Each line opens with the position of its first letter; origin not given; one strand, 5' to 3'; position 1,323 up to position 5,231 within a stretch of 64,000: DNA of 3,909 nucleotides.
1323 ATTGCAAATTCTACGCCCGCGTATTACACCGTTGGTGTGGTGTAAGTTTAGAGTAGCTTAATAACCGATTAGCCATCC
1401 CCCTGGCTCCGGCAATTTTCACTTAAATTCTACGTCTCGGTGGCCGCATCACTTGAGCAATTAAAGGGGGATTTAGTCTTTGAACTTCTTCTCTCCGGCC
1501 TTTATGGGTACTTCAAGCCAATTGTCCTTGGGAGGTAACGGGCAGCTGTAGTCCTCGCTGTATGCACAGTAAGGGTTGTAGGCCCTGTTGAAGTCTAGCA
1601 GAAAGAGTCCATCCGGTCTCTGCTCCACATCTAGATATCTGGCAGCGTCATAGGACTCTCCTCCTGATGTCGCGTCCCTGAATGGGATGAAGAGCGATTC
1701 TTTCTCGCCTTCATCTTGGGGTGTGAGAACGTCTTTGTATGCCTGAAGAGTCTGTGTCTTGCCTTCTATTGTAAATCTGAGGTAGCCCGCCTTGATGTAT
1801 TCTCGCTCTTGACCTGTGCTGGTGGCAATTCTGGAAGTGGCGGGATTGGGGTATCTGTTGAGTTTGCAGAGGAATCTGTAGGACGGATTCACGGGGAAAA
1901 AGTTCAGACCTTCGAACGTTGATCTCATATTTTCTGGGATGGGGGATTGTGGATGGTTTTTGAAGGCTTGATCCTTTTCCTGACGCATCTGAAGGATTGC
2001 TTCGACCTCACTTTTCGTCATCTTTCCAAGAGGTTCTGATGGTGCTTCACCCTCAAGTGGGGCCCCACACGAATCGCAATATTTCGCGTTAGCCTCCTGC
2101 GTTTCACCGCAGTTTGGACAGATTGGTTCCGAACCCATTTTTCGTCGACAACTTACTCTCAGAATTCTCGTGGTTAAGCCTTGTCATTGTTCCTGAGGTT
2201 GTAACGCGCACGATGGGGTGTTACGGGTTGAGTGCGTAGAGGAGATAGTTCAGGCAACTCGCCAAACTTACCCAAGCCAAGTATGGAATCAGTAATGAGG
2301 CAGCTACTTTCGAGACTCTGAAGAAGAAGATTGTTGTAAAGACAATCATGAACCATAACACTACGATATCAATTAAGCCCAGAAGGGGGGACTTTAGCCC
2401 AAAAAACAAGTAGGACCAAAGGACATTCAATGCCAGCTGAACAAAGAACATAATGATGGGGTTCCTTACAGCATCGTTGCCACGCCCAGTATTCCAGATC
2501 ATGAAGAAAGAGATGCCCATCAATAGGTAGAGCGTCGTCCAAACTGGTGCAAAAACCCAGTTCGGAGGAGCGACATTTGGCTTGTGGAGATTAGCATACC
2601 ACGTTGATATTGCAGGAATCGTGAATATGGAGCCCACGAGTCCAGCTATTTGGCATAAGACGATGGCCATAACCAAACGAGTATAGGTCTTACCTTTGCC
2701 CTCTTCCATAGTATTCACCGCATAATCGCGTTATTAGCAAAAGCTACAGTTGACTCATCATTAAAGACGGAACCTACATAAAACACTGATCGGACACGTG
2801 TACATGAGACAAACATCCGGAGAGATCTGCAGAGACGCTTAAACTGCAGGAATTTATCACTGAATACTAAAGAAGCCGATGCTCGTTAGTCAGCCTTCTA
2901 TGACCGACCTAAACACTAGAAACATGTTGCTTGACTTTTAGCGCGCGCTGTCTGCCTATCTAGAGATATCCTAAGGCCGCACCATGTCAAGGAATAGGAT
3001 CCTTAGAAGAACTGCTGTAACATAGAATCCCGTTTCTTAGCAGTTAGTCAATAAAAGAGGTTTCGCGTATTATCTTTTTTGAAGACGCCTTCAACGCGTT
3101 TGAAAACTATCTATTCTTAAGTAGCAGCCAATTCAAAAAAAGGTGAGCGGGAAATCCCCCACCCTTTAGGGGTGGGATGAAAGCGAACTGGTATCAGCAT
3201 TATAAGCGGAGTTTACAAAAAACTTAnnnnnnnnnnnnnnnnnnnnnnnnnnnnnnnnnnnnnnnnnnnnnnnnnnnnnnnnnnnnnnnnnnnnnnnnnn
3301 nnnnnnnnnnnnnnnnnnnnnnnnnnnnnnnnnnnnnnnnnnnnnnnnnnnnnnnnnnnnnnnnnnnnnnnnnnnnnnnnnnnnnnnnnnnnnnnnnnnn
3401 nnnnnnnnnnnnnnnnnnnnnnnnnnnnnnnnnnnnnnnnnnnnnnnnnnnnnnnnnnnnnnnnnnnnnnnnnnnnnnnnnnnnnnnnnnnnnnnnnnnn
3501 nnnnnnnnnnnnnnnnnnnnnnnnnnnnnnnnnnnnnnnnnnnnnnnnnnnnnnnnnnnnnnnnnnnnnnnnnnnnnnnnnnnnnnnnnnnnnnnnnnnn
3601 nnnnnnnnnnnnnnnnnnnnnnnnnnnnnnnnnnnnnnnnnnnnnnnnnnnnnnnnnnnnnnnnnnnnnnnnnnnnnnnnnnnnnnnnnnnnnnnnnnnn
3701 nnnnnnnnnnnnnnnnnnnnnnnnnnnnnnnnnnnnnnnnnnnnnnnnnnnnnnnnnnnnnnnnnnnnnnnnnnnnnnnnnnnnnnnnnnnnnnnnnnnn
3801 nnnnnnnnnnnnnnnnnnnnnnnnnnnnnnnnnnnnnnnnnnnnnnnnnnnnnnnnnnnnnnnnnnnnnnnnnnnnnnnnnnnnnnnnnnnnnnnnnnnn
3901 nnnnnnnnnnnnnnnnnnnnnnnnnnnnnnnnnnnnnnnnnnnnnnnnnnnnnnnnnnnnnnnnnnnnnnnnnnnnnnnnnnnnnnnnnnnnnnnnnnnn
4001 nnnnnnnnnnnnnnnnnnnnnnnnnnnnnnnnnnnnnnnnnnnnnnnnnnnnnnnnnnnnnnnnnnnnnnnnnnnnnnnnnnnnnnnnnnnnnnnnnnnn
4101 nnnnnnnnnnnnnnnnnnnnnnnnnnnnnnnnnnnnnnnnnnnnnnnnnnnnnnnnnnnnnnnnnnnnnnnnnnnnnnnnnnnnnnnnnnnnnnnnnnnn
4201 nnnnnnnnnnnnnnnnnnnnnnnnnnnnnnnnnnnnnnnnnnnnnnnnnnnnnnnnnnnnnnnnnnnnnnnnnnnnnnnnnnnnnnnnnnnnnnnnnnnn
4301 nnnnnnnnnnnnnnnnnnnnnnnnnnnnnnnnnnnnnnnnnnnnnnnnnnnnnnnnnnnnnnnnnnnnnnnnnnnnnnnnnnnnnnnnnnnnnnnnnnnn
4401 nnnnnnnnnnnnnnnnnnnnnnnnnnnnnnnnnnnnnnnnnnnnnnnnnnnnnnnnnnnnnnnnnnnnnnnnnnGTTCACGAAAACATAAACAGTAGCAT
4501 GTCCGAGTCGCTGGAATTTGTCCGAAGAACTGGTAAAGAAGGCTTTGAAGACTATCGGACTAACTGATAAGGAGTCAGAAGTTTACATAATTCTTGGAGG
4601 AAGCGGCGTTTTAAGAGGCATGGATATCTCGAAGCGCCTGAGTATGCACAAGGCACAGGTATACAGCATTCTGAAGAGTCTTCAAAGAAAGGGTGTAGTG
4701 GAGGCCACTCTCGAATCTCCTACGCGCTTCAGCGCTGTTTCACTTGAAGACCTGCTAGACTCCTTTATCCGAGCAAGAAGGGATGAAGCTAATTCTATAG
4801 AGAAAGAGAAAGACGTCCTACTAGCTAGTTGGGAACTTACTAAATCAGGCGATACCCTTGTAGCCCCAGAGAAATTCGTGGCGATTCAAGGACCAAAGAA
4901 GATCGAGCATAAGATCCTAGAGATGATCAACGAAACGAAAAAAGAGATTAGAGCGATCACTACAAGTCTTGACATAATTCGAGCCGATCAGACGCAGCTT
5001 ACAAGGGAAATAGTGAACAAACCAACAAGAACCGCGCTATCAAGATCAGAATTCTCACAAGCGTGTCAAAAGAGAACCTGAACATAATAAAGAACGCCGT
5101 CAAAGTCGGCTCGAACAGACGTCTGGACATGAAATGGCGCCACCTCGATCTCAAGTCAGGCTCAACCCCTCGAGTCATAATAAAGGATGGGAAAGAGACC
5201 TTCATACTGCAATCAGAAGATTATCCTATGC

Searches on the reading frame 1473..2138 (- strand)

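Call 46: search_protein_families(library=pfam, proteins=[window:1473-2138:-], max_evalue=0.0001)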
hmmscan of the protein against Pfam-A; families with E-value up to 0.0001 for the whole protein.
window:1473-2138:- (221 aa): 3 families
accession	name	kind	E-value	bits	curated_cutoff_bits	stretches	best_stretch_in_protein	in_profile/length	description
PF07920.16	DUF1684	-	9.9e-48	162.4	25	1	74-217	2-139/139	Protein of unknown function (DUF1684)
PF13240.11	Zn_Ribbon_1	-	4.8e-07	29.8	25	1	7-28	2-23/23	zinc-ribbon domain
PF12773.13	DZR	-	6.2e-05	23.5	27.3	0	7-29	1-23/45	Double zinc ribbon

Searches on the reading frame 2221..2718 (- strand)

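Call 46: search_protein_families(library=pfam, proteins=[window:2221-2718:-], max_evalue=0.0001)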
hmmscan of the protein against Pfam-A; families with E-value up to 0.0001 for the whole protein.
window:2221-2718:- (165 aa): 1 family
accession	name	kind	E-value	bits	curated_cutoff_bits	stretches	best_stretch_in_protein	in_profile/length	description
PF03073.20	TspO_MBR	-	2e-49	167.5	24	1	18-160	1-143/145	TspO/MBR family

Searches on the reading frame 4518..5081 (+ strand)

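Call 46: search_protein_families(library=pfam, proteins=[window:4518-5081:+], max_evalue=0.0001)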
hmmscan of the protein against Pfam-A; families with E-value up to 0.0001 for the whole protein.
window:4518-5081:+ (187 aa): 1 family
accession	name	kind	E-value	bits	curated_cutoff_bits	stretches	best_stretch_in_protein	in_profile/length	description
PF01978.25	TrmB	-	2e-14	53.6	25.6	1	10-77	1-68/68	Sugar-specific transcriptional regulator TrmB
